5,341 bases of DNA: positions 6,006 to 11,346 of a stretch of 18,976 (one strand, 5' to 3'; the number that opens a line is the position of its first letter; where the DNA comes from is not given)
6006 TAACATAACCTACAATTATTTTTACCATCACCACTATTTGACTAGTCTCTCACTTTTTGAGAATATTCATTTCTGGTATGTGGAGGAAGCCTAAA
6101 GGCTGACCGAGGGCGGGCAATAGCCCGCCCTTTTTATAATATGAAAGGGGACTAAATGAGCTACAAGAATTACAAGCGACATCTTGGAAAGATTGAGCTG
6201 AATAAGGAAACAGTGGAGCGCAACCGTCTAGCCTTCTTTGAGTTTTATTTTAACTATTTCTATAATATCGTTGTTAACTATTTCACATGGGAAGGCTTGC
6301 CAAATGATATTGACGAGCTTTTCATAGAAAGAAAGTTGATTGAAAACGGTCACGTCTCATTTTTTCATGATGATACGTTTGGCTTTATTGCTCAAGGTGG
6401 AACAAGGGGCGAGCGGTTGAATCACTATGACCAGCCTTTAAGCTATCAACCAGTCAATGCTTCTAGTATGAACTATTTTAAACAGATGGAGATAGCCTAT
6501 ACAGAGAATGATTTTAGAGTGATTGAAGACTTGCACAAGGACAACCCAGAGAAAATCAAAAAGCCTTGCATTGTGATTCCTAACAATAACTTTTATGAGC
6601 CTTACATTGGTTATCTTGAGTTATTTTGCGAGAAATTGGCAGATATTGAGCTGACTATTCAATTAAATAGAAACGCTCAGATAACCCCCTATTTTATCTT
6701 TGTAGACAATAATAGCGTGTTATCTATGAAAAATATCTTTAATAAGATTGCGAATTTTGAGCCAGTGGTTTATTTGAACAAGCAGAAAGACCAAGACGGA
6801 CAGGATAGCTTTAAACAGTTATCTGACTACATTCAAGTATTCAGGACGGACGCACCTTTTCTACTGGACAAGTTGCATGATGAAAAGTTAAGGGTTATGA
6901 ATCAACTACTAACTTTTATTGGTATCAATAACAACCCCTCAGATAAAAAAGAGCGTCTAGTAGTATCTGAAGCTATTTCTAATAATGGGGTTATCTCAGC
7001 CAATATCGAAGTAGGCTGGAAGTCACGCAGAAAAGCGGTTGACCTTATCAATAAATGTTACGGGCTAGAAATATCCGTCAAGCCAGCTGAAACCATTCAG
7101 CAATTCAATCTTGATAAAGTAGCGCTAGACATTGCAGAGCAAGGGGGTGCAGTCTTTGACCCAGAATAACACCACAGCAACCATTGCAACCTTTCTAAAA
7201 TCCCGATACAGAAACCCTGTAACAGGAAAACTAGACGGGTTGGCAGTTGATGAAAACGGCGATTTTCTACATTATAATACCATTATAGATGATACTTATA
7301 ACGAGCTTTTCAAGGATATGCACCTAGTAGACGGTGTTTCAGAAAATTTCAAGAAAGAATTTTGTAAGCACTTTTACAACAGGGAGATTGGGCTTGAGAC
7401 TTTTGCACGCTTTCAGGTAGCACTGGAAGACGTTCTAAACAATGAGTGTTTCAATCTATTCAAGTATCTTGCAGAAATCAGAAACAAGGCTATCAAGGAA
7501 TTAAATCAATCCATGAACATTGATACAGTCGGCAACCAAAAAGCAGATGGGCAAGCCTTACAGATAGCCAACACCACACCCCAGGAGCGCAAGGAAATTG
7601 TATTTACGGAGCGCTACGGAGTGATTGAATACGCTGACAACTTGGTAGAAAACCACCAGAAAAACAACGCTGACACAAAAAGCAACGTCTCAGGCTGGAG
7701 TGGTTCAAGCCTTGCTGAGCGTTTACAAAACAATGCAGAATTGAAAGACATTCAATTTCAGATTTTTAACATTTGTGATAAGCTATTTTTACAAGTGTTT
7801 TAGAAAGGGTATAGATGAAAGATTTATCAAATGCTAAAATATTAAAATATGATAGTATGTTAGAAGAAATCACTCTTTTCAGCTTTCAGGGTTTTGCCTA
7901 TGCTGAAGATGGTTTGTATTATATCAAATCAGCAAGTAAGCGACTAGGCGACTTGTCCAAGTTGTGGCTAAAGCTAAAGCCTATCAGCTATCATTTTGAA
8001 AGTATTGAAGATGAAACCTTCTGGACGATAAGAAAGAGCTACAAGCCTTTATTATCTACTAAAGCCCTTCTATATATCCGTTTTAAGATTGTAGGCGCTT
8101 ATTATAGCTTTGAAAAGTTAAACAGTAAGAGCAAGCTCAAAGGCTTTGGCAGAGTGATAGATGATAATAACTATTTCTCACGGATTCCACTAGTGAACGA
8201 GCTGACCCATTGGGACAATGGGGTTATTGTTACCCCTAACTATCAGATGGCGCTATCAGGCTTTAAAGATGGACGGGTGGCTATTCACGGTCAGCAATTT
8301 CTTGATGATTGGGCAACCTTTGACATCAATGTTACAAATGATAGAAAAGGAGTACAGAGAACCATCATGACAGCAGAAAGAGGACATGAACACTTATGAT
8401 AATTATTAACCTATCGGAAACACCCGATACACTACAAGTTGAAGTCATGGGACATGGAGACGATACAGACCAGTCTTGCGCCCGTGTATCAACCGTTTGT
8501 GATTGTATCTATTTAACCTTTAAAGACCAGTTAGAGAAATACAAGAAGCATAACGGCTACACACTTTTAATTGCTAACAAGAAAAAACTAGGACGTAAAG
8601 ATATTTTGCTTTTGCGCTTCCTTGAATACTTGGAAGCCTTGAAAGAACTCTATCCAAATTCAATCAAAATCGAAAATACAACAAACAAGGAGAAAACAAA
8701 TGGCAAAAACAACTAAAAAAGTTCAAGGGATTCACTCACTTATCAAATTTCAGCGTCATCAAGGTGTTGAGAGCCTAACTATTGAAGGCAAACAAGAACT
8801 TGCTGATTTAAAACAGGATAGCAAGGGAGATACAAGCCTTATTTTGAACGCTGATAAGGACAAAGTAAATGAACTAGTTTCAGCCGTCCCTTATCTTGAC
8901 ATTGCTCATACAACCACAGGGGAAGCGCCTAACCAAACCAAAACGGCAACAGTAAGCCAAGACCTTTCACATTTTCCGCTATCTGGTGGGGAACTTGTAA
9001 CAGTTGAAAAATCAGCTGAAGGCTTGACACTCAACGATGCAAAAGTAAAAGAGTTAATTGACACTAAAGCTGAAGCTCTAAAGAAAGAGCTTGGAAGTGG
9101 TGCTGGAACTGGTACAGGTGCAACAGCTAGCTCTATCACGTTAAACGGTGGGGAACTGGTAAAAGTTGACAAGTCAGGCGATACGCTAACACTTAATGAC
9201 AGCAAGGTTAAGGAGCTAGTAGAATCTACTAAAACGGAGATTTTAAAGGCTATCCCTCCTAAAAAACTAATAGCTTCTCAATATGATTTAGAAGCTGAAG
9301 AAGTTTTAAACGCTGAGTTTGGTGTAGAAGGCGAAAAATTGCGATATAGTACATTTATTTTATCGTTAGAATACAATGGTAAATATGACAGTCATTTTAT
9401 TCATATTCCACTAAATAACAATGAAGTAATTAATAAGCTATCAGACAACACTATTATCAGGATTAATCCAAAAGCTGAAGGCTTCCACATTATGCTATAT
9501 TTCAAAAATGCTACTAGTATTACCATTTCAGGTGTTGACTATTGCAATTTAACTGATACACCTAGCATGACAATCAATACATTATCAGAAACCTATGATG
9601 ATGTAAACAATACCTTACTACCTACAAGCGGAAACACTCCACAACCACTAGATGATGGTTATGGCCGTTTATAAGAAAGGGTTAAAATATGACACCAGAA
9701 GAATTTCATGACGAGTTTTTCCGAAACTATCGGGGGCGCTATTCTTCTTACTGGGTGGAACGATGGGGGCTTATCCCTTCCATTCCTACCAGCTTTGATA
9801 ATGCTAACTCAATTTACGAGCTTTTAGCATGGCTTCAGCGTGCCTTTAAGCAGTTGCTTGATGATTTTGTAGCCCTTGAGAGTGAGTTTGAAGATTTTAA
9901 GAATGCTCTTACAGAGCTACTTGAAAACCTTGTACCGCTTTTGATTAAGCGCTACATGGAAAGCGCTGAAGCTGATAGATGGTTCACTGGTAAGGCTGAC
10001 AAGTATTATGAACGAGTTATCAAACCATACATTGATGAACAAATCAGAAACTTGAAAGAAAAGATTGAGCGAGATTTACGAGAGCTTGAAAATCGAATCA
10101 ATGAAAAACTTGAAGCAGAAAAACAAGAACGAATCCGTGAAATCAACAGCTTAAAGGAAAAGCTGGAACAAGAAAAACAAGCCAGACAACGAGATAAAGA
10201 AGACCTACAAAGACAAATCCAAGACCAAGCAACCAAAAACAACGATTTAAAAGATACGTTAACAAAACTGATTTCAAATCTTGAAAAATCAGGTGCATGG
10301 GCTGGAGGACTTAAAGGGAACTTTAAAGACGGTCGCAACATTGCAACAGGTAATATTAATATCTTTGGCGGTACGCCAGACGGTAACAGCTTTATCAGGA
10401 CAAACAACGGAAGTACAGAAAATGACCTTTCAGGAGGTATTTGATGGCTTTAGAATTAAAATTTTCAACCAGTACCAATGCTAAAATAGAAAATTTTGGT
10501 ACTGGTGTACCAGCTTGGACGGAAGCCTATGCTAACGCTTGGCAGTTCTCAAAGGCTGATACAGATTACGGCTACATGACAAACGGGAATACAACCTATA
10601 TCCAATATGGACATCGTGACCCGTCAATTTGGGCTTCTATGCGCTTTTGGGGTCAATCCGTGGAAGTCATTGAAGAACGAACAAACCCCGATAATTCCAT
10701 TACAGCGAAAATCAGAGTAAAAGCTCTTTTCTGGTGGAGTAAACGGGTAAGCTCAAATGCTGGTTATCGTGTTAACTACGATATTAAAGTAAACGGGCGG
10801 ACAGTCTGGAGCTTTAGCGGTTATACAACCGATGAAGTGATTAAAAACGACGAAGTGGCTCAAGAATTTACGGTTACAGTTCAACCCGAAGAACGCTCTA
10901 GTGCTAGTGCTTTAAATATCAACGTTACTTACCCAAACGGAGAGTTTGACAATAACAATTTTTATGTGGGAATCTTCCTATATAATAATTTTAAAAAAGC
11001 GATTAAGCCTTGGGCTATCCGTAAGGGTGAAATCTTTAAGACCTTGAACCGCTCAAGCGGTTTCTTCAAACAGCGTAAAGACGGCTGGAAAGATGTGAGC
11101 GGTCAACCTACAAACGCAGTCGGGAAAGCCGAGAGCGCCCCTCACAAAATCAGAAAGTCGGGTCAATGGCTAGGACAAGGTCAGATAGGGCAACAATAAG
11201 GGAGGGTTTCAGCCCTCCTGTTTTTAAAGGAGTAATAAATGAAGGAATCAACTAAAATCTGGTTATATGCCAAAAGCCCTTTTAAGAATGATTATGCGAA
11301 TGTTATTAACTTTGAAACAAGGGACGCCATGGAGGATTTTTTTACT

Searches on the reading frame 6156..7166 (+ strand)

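Call 37: search_protein_families(library=pfam, proteins=[window:6156-7166:+], max_evalue=0.01)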
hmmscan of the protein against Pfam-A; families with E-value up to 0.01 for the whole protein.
window:6156-7166:+ (337 aa): 1 family
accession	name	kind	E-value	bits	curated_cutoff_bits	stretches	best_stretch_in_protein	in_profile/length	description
PF05352.17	Phage_connector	-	2e-129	431.5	25.6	1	3-315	2-281/281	Phage Connector (GP10)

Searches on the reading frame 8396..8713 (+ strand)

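Call 37: search_protein_families(library=pfam, proteins=[window:8396-8713:+], max_evalue=0.01)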
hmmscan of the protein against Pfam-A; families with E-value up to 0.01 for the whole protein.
window:8396-8713:+ (106 aa): 1 family
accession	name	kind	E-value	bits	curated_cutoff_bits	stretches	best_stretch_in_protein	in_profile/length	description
PF04327.17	Peptidase_Prp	-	0.00044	20.9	27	1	2-91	2-90/90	Cysteine protease Prp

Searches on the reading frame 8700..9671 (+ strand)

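Call 6: search_protein_families(library=phrogs, proteins=[window:8700-9671:+], max_evalue=0.001)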
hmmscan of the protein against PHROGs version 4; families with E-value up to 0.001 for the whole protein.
window:8700-9671:+ (324 aa): 1 family
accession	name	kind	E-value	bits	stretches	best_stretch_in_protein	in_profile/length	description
phrog_35592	-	unknown function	2e-46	159.7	1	1-126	1-126/295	-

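Call 37: search_protein_families(library=pfam, proteins=[window:8700-9671:+], max_evalue=0.01)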
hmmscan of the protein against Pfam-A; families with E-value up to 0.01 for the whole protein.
window:8700-9671:+ (324 aa): 0 families

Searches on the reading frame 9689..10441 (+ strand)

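Call 4: search_protein_families(library=pfam, proteins=[window:9689-10441:+], max_evalue=0.01)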
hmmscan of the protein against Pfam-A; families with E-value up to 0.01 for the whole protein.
window:9689-10441:+ (251 aa): 4 families
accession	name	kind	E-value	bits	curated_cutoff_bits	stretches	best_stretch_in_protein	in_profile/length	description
PF10186.14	ATG14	-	0.0017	17.9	33.2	1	125-194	30-152/347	Vacuolar sorting 38 and autophagy-related subunit 14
PF02646.22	RmuC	-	0.0056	16.3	26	0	141-205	3-70/291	RmuC family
PF14968.11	CCDC84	-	0.0087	16.2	25.3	0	48-194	102-200/330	Coiled coil protein 84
PF11068.13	YlqD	-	0.0091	16.8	27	0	112-179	18-85/131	YlqD protein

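Call 6: search_protein_families(library=phrogs, proteins=[window:9689-10441:+], max_evalue=0.001)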
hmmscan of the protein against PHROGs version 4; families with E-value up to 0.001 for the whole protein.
window:9689-10441:+ (251 aa): 4 families
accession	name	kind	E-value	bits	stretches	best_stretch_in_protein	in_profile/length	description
phrog_17155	-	unknown function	3.2e-89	300.3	1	1-251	1-258/277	-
phrog_7547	-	unknown function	1.5e-10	41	1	115-251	686-824/824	-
phrog_77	-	DNA, RNA and nucleotide metabolism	0.0004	20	1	48-202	655-800/967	SbcC-like subunit of palindrome specific endonuclease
phrog_1538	-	tail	0.00045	20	1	40-191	288-445/811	tail length tape measure protein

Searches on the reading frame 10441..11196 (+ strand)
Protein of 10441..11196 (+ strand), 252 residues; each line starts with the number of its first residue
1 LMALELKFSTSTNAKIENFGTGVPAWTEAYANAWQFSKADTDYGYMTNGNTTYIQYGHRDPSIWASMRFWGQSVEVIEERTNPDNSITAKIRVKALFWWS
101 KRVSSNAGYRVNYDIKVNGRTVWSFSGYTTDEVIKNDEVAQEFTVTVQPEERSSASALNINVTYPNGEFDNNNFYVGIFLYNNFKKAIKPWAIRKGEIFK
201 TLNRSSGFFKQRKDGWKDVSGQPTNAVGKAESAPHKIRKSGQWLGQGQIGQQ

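Call 4: search_protein_families(library=pfam, proteins=[window:10441-11196:+], max_evalue=0.01)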
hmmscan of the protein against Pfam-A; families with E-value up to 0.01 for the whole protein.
window:10441-11196:+ (252 aa): 0 families

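Call 6: search_protein_families(library=phrogs, proteins=[window:10441-11196:+], max_evalue=0.001)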
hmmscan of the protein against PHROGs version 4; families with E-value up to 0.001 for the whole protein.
window:10441-11196:+ (252 aa): 2 families
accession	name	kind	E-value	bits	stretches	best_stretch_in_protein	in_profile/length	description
phrog_15030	-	unknown function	1.5e-108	363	1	2-251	1-255/255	-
phrog_7782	-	unknown function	3.2e-12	47.5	1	174-250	167-243/244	-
